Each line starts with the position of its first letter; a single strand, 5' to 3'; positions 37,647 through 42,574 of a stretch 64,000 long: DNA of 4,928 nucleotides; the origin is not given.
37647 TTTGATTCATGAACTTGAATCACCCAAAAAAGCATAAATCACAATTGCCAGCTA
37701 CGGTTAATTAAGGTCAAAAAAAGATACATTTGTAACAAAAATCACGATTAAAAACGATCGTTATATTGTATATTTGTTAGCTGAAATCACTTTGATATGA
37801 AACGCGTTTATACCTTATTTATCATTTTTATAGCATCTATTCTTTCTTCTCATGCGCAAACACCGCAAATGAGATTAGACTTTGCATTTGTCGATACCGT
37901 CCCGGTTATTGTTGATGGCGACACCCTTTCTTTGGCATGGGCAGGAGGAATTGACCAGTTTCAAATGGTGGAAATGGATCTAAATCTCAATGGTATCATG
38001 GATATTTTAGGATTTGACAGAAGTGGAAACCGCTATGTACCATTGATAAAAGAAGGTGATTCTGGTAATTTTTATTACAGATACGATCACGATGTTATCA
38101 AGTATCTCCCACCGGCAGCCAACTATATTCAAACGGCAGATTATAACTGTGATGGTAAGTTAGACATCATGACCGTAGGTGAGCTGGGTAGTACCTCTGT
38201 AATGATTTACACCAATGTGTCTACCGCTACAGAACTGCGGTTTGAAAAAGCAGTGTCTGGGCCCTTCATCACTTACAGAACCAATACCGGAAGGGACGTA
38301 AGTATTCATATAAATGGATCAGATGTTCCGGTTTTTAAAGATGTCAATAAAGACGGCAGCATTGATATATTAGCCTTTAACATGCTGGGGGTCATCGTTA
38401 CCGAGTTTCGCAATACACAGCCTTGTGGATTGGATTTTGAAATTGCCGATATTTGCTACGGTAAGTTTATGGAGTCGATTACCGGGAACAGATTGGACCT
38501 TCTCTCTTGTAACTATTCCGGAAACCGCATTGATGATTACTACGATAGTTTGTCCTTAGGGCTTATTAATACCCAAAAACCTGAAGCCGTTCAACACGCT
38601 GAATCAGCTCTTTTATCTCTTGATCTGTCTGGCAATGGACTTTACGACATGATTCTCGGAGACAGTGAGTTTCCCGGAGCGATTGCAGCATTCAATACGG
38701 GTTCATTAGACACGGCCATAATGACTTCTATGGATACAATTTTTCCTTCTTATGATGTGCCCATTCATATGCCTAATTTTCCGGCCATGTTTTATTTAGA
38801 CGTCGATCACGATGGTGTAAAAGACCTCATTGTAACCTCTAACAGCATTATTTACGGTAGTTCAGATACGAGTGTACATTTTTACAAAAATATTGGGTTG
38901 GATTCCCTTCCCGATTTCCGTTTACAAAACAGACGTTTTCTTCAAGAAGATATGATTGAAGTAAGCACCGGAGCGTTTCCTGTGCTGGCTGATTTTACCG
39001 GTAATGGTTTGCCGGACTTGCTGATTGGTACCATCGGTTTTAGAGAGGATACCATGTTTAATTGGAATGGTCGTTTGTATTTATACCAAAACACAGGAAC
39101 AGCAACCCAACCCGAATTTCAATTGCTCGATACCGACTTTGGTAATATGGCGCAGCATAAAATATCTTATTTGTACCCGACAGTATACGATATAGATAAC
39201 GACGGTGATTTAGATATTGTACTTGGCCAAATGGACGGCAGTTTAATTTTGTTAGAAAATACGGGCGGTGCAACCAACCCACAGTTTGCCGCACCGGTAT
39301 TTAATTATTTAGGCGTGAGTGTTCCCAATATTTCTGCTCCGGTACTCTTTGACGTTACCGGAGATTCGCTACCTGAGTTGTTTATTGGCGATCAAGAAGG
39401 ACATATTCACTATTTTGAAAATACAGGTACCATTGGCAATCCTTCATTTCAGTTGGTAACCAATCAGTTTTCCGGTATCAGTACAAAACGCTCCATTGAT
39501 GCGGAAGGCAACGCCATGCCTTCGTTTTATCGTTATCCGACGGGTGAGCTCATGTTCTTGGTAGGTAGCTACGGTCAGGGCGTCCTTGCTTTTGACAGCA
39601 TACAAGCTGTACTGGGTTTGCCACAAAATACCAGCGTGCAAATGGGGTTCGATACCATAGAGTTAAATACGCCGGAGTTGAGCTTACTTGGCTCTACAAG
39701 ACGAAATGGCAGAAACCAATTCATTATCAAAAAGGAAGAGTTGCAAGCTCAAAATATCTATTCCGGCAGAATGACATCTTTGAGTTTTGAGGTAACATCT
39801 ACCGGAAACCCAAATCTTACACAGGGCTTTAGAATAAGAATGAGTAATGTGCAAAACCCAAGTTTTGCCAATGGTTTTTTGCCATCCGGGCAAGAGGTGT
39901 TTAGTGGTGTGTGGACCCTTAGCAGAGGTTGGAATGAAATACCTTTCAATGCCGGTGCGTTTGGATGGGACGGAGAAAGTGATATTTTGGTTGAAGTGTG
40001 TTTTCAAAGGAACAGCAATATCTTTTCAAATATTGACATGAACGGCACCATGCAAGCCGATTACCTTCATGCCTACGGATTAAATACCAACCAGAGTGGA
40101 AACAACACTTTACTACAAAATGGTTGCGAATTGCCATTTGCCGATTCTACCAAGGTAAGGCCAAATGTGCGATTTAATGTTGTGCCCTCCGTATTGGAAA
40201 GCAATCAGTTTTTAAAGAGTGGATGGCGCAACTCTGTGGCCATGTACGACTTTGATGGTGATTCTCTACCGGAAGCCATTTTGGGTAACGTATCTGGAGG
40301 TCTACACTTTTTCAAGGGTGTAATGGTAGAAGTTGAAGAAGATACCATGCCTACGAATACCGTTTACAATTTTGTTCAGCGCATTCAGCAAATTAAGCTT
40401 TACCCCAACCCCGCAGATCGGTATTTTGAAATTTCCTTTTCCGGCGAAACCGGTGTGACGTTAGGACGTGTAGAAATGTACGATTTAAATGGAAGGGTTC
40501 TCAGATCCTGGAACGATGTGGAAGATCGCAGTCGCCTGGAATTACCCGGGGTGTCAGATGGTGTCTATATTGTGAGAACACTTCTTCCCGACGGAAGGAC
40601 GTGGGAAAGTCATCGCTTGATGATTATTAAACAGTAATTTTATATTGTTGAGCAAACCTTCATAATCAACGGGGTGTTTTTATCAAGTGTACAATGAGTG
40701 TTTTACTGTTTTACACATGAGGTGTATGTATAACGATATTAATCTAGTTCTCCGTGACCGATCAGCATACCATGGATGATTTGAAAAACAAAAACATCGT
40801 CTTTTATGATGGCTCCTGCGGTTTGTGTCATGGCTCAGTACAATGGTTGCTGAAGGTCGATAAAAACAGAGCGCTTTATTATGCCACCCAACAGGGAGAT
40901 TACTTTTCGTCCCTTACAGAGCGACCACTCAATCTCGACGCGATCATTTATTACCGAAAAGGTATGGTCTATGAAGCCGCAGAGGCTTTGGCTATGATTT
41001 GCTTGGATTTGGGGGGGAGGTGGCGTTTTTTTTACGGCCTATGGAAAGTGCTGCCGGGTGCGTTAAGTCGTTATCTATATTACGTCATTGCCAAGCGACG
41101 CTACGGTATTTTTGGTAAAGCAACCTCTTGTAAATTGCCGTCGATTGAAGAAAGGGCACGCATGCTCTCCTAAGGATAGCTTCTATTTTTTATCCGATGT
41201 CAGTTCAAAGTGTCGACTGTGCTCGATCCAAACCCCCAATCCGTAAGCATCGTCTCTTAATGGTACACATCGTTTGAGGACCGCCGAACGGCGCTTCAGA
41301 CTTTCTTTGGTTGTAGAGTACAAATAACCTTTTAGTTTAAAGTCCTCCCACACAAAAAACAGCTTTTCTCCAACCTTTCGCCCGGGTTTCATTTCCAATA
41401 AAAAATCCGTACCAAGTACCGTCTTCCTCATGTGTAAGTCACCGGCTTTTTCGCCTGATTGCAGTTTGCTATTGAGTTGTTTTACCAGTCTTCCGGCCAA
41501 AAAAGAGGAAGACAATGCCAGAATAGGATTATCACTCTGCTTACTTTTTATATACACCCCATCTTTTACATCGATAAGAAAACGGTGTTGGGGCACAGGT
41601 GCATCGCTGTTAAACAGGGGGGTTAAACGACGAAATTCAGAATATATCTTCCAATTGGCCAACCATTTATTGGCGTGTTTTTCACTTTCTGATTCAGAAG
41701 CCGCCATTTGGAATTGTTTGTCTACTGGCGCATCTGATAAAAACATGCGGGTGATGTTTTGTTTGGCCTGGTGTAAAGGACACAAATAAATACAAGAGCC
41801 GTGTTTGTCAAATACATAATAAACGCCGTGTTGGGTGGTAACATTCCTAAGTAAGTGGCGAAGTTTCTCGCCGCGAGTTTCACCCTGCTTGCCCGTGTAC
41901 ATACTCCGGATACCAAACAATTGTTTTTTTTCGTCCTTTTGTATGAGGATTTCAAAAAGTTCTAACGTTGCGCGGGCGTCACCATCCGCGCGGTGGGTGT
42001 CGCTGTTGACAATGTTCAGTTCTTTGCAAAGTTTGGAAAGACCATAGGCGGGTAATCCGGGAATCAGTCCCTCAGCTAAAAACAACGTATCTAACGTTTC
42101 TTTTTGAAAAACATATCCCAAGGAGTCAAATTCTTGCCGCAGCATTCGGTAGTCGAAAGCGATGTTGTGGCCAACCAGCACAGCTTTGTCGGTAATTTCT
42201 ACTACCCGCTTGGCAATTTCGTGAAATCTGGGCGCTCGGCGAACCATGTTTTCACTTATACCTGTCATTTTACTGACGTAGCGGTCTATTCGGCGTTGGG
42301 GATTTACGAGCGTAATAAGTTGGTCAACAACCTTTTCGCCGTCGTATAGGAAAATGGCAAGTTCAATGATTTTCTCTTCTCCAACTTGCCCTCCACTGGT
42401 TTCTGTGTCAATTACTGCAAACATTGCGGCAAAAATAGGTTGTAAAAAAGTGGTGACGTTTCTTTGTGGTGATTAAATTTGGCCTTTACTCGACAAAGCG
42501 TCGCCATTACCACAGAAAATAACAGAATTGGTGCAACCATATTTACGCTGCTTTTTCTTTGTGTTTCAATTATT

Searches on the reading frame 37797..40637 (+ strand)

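Call 45: search_protein_families(library=pfam, proteins=[window:37797-40637:+], max_evalue=0.00001)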
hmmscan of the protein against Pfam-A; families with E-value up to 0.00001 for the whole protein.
window:37797-40637:+ (946 aa): 3 families
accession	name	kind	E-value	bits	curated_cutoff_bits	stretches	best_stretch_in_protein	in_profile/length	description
PF13517.12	FG-GAP_3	-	2.8e-19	69.9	26.9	2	399-475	1-60/61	FG-GAP-like repeat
PF18962.6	Por_Secre_tail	-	1.2e-07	32.3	27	1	868-928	1-62/75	Secretion system C-terminal sorting domain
PF01839.29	FG-GAP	-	1.6e-07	31.5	22.1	0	394-415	4-25/37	FG-GAP repeat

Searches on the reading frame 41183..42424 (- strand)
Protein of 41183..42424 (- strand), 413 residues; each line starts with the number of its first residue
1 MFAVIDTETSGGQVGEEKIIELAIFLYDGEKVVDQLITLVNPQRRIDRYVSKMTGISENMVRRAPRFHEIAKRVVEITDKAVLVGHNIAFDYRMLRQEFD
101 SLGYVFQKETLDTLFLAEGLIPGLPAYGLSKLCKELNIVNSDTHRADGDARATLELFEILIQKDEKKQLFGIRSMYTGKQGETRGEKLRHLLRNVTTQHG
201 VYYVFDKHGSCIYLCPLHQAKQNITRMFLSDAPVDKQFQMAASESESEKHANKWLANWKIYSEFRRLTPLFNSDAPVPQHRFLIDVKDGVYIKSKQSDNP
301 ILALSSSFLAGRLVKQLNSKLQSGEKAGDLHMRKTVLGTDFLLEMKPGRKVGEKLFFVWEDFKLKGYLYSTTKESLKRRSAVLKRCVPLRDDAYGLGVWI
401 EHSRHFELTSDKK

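Call 45: search_protein_families(library=pfam, proteins=[window:41183-42424:-], max_evalue=0.00001)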
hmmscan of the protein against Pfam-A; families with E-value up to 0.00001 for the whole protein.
window:41183-42424:- (413 aa): 2 families
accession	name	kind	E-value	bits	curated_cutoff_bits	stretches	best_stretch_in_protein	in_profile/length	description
PF00929.31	RNase_T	-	1.9e-30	107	24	1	4-157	2-164/164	Exonuclease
PF21762.3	DEDDh_C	-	8.5e-07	29.7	27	1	78-157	105-185/188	DNA polymerase III subunit epsilon-like, C-terminal domain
